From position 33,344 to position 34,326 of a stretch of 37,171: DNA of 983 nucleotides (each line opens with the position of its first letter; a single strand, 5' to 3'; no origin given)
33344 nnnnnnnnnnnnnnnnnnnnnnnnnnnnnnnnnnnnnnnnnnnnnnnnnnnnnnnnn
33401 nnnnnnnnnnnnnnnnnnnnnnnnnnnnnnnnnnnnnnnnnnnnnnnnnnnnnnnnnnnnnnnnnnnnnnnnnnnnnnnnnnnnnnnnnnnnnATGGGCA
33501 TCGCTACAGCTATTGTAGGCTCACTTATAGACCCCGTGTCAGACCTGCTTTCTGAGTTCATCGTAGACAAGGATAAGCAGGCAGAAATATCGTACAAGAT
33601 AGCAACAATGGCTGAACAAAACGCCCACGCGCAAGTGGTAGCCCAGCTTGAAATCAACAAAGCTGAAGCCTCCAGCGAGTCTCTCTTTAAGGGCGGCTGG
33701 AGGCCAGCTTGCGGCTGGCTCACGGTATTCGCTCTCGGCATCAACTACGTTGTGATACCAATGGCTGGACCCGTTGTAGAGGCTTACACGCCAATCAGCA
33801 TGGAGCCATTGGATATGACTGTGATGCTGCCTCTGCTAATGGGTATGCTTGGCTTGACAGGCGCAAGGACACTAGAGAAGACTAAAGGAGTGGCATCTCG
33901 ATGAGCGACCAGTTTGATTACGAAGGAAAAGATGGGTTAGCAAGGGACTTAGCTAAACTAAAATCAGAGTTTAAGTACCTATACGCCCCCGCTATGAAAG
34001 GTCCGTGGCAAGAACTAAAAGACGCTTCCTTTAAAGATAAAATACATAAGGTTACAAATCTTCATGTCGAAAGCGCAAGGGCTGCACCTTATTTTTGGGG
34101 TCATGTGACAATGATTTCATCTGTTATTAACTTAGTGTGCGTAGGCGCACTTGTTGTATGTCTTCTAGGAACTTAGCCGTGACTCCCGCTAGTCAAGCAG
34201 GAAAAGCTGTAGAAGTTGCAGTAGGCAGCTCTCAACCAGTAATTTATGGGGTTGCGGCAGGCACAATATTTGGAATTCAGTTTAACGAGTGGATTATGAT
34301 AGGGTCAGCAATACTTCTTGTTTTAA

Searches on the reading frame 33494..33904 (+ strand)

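Call 12: search_protein_families(library=phrogs, proteins=[window:33494-33904:+], max_evalue=0.001)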
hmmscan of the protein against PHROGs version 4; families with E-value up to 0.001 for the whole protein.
window:33494-33904:+ (136 aa): 1 family
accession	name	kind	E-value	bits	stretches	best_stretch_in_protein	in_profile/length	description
phrog_3427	-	lysis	5e-28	98.9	1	6-135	6-140/141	holin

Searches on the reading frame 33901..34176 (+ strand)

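Call 50: search_protein_families(library=phrogs, proteins=[window:33901-34176:+], max_evalue=0.05)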
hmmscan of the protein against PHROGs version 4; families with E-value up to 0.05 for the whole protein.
window:33901-34176:+ (91 aa): 1 family
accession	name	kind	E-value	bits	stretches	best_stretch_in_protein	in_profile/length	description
phrog_23485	-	unknown function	0.048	14.6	0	7-34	5-32/187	-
